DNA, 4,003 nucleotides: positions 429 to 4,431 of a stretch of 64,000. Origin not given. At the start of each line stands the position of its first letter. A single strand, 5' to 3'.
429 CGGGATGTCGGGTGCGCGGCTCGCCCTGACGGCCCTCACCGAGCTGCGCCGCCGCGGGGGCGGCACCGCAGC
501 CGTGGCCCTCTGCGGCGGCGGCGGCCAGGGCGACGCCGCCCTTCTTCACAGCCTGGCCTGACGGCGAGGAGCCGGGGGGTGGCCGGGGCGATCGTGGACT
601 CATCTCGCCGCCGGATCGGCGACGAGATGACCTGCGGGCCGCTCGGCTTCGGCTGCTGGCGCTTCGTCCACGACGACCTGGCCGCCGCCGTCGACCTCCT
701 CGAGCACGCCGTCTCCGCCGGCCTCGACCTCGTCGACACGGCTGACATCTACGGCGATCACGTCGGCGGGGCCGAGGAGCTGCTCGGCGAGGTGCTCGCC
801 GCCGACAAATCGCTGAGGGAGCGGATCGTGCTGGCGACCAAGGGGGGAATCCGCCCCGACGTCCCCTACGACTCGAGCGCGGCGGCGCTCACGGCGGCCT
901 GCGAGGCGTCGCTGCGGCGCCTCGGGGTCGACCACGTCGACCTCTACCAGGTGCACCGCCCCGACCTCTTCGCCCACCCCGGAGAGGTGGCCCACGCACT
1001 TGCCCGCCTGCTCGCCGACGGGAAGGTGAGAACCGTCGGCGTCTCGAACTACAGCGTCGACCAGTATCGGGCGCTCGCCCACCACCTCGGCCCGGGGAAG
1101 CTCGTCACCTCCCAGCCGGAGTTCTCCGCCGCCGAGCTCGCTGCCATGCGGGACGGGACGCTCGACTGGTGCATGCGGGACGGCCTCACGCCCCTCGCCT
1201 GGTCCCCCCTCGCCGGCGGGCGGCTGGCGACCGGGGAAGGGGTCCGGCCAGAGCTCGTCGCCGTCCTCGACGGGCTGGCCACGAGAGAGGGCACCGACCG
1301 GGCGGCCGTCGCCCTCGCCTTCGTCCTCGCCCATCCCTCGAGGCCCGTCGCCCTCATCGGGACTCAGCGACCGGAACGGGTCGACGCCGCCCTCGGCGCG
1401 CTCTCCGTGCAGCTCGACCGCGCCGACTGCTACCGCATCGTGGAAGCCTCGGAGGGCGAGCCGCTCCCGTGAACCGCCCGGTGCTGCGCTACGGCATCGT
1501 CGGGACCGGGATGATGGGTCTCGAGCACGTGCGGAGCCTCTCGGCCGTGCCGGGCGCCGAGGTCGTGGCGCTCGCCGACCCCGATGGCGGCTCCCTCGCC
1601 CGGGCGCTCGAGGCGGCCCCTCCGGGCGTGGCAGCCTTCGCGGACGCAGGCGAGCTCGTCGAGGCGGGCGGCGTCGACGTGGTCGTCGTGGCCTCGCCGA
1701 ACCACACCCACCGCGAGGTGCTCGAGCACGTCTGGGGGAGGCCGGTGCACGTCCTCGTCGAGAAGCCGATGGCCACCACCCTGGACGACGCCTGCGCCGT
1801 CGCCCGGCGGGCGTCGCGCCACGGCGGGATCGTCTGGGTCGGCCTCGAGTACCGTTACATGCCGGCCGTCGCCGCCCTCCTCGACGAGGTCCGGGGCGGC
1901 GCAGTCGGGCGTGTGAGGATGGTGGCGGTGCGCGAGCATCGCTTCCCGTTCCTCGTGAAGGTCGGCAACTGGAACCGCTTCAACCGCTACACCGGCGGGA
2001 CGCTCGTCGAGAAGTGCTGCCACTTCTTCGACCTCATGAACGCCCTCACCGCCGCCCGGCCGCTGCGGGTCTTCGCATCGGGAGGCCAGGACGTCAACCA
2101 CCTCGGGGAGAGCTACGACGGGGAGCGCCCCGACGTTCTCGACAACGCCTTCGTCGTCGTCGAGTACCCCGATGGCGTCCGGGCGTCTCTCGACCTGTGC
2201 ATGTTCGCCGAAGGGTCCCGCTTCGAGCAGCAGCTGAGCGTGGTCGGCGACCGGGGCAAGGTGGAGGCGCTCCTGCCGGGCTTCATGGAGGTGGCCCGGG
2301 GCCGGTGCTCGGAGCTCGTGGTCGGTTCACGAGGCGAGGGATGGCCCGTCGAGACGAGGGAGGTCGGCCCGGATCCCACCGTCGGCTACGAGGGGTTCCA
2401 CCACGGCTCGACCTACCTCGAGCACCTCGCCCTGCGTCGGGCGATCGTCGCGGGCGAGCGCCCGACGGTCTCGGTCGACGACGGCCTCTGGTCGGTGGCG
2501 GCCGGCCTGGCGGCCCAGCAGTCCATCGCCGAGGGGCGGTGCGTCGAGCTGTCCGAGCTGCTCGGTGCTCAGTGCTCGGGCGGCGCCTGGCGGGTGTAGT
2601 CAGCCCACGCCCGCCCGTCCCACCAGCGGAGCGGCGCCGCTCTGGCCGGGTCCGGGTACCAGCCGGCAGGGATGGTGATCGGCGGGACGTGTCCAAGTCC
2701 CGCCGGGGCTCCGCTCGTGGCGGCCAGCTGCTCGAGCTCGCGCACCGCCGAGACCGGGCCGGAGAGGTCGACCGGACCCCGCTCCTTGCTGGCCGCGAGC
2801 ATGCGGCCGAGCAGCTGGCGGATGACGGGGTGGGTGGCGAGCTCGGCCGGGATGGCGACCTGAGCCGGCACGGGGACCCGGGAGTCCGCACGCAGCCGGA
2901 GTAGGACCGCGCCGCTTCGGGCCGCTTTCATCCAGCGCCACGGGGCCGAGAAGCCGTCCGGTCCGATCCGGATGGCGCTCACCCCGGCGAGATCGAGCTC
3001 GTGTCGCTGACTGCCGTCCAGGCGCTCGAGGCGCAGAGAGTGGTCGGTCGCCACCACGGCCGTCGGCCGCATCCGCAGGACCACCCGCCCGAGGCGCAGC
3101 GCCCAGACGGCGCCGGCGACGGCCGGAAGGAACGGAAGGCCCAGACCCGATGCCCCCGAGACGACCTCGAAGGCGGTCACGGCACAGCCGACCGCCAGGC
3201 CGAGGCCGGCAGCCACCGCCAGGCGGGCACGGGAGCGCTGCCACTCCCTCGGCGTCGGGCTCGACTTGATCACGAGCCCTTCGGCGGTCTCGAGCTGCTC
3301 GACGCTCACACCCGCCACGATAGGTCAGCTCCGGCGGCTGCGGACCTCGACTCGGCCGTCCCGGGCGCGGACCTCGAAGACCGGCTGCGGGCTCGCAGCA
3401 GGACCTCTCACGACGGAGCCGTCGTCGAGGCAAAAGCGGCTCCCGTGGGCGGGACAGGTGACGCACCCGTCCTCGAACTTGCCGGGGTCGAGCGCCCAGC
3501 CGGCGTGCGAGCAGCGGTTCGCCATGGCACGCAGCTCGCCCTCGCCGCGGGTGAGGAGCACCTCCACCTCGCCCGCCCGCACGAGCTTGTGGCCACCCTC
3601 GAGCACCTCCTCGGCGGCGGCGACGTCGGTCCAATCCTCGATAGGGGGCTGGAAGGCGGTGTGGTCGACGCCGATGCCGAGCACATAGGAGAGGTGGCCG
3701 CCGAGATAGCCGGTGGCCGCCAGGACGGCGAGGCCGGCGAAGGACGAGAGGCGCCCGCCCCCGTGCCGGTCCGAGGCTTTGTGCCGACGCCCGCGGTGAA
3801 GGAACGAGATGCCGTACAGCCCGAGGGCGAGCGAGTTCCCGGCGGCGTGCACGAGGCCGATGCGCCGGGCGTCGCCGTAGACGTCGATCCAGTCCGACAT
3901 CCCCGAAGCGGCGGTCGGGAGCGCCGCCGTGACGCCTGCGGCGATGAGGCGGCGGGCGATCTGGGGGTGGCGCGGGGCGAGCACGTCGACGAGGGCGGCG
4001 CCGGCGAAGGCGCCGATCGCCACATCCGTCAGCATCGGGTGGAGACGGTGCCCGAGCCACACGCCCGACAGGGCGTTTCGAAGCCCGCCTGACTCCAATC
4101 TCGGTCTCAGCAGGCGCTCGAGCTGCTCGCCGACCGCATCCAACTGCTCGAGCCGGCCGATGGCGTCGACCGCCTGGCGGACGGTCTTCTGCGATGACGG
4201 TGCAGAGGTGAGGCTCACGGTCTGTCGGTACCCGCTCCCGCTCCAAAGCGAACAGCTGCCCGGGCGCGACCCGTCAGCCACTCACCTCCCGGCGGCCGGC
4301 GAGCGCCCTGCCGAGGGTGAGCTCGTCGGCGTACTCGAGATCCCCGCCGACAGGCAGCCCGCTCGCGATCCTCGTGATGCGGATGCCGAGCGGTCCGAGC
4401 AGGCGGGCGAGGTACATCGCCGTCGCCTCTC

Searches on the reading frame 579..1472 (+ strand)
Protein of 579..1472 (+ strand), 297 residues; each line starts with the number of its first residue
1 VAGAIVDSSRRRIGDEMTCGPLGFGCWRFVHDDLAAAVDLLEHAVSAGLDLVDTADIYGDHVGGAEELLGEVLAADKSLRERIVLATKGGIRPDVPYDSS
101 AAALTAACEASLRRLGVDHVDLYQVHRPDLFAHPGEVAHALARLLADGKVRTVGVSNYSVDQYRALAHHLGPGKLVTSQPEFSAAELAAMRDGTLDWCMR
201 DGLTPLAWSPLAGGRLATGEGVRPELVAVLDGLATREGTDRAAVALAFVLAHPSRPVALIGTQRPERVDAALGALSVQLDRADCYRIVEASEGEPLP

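Call 108: search_protein_families(library=pfam, proteins=[window:579-1472:+], max_evalue=0.00001)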
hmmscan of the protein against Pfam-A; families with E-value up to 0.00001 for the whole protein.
window:579-1472:+ (297 aa): 1 family
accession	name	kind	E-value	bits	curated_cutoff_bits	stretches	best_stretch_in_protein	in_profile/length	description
PF00248.27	Aldo_ket_red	-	7.2e-50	170.1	24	1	21-290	1-289/291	Aldo/keto reductase family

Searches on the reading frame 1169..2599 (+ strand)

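Call 108: search_protein_families(library=pfam, proteins=[window:1169-2599:+], max_evalue=0.00001)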
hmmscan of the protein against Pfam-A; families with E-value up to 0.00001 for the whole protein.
window:1169-2599:+ (476 aa): 3 families
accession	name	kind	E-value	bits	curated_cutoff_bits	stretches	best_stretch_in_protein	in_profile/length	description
PF02894.22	GFO_IDH_MocA_C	-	4.2e-26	92.5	22.9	1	241-461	4-218/218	Oxidoreductase family, C-terminal alpha/beta domain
PF01408.29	GFO_IDH_MocA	-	3.1e-25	89.6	24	1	106-225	1-119/120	Oxidoreductase family, NAD-binding Rossmann fold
PF22725.1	GFO_IDH_MocA_C3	-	4.1e-16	59.5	27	1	240-365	7-123/124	GFO/IDH/MocA C-terminal domain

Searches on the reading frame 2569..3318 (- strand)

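Call 108: search_protein_families(library=pfam, proteins=[window:2569-3318:-], max_evalue=0.00001)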
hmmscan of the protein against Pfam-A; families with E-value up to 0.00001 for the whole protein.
window:2569-3318:- (249 aa): 1 family
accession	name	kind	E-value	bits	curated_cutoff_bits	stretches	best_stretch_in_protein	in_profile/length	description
PF10708.14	DUF2510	-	5.9e-09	35.9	24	1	218-247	1-31/35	Protein of unknown function (DUF2510)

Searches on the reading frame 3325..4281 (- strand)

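Call 108: search_protein_families(library=pfam, proteins=[window:3325-4281:-], max_evalue=0.00001)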
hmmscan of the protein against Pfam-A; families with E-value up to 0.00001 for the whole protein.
window:3325-4281:- (318 aa): 3 families
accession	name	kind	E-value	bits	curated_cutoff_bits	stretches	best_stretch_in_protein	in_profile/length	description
PF00355.32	Rieske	-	3.6e-17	62.5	20.3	1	217-302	2-87/88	Rieske [2Fe-2S] domain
PF09990.14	DUF2231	-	1.5e-13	51.5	26.4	1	77-206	1-138/139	Predicted membrane protein (DUF2231)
PF13806.12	Rieske_2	-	7.4e-08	32.7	27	1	216-314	1-104/104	Rieske-like [2Fe-2S] domain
